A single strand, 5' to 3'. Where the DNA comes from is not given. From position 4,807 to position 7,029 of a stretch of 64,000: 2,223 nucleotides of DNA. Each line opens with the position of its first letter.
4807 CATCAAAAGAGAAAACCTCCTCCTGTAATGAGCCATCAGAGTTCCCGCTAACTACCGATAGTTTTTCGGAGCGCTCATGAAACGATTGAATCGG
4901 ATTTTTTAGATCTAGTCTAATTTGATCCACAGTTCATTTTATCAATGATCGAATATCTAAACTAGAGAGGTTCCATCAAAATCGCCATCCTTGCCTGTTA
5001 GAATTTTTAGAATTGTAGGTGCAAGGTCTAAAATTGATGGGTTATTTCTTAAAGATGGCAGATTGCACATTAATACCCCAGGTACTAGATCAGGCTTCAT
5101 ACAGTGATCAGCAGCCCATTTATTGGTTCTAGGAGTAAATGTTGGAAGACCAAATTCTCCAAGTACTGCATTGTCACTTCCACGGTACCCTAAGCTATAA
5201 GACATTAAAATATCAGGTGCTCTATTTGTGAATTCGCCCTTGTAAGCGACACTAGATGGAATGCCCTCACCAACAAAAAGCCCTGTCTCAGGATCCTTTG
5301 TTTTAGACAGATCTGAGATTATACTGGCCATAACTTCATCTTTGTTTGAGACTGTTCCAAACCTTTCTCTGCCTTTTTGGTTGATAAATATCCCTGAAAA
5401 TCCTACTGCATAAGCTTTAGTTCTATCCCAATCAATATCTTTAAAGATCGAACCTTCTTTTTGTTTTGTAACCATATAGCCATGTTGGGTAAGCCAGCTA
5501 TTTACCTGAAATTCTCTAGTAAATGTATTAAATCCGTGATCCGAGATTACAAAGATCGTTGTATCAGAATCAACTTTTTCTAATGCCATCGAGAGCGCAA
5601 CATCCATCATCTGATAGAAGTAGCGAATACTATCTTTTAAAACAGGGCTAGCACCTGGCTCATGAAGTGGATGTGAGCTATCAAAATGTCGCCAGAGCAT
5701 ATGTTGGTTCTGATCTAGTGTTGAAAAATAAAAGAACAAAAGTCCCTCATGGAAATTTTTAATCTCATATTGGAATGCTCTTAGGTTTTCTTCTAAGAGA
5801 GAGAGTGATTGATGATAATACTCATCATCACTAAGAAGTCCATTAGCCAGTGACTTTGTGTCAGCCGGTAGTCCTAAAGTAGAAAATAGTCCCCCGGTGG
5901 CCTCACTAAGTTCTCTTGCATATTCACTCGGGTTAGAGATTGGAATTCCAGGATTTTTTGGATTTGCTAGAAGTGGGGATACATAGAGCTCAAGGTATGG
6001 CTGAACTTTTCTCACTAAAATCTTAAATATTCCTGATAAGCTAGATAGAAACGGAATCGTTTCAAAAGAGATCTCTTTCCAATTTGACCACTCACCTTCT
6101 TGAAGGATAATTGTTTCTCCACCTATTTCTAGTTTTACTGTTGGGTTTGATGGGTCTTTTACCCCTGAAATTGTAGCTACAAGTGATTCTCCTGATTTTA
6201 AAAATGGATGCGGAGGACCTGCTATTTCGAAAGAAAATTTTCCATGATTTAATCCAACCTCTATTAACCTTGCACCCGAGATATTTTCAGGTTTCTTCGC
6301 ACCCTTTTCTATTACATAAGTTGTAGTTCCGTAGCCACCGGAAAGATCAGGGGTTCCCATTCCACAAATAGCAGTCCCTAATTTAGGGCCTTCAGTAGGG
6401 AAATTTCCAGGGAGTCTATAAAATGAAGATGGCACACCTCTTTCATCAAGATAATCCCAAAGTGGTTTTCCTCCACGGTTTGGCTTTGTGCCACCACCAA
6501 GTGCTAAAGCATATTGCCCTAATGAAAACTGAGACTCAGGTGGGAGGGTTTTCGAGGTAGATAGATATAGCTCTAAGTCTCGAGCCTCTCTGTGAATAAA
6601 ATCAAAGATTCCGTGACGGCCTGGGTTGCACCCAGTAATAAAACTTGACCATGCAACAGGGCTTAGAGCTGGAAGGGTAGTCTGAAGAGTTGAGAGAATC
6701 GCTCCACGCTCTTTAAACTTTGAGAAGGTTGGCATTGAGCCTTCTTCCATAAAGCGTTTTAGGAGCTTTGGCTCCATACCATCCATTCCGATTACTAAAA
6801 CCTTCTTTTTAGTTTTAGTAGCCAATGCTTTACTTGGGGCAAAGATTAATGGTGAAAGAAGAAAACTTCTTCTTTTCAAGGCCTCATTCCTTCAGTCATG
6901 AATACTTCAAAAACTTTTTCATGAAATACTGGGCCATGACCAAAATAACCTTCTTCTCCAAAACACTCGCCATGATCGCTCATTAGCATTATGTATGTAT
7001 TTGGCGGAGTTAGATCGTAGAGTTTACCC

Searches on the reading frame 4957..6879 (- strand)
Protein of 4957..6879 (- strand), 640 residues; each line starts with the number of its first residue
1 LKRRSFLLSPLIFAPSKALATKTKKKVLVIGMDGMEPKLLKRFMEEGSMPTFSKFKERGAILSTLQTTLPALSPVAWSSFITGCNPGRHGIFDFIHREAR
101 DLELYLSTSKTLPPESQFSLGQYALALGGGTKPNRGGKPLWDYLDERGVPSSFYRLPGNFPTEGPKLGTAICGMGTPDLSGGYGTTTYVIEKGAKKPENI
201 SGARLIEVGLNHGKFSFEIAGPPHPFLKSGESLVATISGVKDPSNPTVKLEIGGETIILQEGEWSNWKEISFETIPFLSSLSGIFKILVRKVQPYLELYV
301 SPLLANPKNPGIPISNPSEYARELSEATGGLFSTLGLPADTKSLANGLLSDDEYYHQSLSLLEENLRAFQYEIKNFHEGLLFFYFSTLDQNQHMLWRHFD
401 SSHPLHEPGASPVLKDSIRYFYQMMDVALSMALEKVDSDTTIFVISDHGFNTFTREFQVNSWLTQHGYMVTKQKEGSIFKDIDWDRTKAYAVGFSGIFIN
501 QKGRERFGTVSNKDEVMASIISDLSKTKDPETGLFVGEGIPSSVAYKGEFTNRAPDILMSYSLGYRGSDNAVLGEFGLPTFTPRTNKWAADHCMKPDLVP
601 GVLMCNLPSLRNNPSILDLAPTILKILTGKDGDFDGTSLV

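Call 23: search_protein_families(library=pfam, proteins=[window:4957-6879:-], max_evalue=0.00001)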
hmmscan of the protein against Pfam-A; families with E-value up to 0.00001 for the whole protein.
window:4957-6879:- (640 aa): 1 family
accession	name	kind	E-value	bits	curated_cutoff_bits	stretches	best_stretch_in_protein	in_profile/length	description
PF01663.27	Phosphodiest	-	5.1e-31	108.9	23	2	27-159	1-112/342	Type I phosphodiesterase / nucleotide pyrophosphatase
